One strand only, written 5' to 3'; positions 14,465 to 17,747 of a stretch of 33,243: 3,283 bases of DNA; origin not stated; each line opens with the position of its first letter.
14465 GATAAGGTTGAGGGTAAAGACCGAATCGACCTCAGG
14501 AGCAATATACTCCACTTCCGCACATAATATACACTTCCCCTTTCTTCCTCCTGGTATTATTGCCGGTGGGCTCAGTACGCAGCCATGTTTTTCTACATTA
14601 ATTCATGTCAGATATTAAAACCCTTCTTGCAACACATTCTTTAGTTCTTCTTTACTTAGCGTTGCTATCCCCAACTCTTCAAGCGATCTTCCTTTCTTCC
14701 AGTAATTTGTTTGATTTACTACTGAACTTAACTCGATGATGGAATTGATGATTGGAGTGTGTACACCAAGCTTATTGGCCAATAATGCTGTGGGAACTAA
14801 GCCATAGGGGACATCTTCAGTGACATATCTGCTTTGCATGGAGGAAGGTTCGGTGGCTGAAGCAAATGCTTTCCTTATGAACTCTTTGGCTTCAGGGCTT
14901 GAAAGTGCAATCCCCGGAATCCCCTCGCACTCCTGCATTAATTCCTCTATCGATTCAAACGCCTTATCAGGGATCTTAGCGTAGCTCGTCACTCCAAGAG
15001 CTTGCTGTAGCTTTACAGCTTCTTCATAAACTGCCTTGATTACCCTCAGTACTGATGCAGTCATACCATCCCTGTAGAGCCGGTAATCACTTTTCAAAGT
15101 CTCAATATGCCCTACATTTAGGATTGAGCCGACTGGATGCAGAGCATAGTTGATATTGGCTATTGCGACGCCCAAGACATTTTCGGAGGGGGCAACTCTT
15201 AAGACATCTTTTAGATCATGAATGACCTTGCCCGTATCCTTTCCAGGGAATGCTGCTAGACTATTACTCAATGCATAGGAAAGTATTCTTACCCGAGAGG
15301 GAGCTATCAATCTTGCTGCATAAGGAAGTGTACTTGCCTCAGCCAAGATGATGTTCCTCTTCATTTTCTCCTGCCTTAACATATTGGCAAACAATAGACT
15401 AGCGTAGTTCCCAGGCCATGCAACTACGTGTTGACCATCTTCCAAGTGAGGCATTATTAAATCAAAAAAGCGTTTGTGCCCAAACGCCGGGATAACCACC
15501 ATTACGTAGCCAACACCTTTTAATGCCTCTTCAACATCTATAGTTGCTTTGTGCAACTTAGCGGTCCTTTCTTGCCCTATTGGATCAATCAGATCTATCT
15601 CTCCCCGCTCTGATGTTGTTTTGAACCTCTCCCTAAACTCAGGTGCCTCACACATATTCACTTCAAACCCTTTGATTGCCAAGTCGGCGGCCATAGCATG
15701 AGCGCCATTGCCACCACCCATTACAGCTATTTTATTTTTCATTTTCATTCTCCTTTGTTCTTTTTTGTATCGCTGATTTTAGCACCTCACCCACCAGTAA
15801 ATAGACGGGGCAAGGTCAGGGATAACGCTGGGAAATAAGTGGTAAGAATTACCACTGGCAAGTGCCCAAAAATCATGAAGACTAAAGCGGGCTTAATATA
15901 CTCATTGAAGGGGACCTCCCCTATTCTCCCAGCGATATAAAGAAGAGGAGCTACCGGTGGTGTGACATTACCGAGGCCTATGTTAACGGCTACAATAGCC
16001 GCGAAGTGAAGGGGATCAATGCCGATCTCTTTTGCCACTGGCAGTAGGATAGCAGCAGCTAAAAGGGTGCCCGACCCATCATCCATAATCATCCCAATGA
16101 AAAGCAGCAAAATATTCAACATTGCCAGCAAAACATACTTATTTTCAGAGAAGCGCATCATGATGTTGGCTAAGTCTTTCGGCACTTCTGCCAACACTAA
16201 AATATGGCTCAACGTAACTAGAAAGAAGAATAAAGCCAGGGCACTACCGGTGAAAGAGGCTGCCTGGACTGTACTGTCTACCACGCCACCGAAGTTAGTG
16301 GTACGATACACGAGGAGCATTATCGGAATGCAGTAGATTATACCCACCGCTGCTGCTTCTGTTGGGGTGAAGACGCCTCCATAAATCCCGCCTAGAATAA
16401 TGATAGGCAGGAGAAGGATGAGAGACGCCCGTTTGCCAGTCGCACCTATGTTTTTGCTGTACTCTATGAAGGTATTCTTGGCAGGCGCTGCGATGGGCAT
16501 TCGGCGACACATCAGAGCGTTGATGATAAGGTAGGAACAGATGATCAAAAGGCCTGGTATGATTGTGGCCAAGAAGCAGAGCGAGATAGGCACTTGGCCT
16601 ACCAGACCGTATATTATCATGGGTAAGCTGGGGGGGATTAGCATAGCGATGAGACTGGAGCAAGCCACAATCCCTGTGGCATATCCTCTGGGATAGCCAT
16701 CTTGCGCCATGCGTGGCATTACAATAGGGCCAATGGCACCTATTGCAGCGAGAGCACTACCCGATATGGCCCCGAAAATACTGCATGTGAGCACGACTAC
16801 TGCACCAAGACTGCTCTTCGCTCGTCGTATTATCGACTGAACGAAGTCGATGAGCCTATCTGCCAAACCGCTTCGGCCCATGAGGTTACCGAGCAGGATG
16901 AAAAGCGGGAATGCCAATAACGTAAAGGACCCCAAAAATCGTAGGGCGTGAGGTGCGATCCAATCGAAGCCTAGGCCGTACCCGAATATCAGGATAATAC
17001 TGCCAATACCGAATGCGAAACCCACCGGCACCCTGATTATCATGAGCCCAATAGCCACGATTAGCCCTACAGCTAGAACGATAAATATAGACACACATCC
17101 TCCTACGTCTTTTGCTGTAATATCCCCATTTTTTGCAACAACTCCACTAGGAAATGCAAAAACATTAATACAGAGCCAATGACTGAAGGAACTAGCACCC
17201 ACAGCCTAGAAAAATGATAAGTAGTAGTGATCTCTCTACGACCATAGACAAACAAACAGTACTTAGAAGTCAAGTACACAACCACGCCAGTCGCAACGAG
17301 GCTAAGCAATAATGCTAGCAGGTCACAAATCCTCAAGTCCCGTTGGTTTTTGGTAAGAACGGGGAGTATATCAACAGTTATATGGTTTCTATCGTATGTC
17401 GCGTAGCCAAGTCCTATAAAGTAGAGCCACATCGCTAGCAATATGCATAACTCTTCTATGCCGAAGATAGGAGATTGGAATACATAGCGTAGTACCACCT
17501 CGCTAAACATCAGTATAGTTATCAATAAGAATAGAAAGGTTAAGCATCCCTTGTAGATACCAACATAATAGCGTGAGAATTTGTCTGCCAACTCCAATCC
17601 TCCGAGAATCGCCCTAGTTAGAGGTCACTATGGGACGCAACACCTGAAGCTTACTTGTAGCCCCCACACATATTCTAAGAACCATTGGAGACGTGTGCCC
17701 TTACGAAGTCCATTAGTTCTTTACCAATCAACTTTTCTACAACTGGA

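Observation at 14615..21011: IclR-linked TRAP transporter, opine dehydrogenase and OCD-family enzyme form a putative opine/imino-acid catabolic island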

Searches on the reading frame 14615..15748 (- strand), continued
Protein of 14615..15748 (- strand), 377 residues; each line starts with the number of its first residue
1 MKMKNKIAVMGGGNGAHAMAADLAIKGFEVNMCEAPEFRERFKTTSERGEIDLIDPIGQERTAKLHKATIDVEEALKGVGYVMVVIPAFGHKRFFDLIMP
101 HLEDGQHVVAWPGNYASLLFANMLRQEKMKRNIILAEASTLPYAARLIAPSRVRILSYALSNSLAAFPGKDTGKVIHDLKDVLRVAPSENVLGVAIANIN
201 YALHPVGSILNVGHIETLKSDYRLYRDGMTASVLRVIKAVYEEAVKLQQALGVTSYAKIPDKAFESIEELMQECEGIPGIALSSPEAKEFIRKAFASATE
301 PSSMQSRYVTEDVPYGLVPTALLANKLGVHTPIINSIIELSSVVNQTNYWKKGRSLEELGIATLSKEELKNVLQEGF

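Call 67: find_encoding_contigs(protein=P0002, flank=5000, max_places=2)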
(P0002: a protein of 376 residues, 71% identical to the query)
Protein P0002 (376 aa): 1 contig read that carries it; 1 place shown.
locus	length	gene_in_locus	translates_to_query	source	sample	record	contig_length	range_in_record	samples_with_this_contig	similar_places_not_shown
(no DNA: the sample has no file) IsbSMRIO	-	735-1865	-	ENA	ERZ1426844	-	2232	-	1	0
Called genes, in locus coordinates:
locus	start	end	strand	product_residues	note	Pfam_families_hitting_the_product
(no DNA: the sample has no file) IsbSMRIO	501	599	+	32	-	-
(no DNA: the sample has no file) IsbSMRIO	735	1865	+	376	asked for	PF01210:NAD_Gly3P_dh_N (faint), PF03807:F420_oxidored (weak), PF02317:Octopine_DH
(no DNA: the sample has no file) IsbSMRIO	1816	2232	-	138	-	?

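Call 71: search_solved_structures(query=L012:9187-10191:+, max_evalue=0.001)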
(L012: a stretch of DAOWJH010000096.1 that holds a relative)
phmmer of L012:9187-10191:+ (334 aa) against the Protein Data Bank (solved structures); distinct sequences matched with E-value up to 0.001: 5.
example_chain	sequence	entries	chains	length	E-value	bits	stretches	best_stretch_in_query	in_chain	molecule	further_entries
3lkv_A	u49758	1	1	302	1.2e-60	208.6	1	36-330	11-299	uncharacterized CONSERVED DOMAIN PROTEIN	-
6hni_A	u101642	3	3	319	4.7e-58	200.1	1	31-323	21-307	ABC-type transport system, sugar-family extracellular solute-binding protein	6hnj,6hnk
3lft_A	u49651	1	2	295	2.5e-40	141.9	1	35-332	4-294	uncharacterized protein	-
6k1w_A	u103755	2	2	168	0.00082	22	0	156-220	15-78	ABC-type uncharacterized transport system periplasmic component-like protein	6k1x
8wxm_A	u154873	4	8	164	0.00084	21.9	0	157-220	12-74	ABC-type uncharacterized transport system periplasmic component-like protein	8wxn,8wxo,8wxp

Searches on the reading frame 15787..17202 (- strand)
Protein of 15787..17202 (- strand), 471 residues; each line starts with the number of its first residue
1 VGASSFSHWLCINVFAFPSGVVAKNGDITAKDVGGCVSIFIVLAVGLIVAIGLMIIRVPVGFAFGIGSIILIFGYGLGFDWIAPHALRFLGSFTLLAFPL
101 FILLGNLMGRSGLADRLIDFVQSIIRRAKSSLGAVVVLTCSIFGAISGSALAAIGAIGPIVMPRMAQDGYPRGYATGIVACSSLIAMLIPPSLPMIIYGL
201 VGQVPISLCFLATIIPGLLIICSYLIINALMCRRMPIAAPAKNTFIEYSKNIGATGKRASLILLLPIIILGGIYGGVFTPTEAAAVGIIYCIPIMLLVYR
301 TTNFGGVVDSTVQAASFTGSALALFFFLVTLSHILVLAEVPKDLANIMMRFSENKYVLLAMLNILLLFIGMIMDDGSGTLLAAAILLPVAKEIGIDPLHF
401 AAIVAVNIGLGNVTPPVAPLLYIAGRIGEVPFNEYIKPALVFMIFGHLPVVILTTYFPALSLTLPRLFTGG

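Call 3: search_protein_families(library=pfam, proteins=[window:15787-17202:-])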
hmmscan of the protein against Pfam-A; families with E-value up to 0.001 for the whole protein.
window:15787-17202:- (471 aa): 2 families
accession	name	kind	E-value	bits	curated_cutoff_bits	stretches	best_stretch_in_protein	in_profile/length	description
PF06808.19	DctM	-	8.5e-84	282.2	23.8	1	47-460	1-413/413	Tripartite ATP-independent periplasmic transporter, DctM component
PF03600.22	CitMHS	-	3.2e-08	33.5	31.9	1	284-460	9-179/336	Citrate transporter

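Call 4: search_protein_families(library=ncbifam, proteins=[window:15787-17202:-])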
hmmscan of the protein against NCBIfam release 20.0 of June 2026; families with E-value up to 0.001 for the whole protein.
window:15787-17202:- (471 aa): 3 families
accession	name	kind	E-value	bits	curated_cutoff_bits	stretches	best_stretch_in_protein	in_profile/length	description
TIGR00786.1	dctM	subfamily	3.2e-95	319.3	268.45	1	58-465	2-405/405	TRAP transporter large permease subunit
NF011634.1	PRK15060.1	equivalog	3.8e-51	174.5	800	1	47-458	7-414/425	2,3-diketo-L-gulonate TRAP transporter large permease YiaN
TIGR02123.1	TRAP_fused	subfamily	3.2e-15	55.9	320.65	1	100-432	173-507/615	TRAP transporter fused permease subunit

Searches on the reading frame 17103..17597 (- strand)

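Call 3: search_protein_families(library=pfam, proteins=[window:17103-17597:-])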
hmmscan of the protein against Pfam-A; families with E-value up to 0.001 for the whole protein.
window:17103-17597:- (164 aa): 1 family
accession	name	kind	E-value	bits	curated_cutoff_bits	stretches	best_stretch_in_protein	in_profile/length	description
PF04290.18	DctQ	-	1e-20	74.4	28.3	1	26-156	1-129/132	Tripartite ATP-independent periplasmic transporters, DctQ component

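Call 4: search_protein_families(library=ncbifam, proteins=[window:17103-17597:-])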
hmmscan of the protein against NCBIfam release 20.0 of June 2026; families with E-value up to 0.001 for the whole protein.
window:17103-17597:- (164 aa): 1 family
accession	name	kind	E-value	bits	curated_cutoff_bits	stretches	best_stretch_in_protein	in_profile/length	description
NF007374.1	PRK09877.1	equivalog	2.9e-08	34.2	260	1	15-89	5-81/157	2,3-diketo-L-gulonate TRAP transporter small permease YiaM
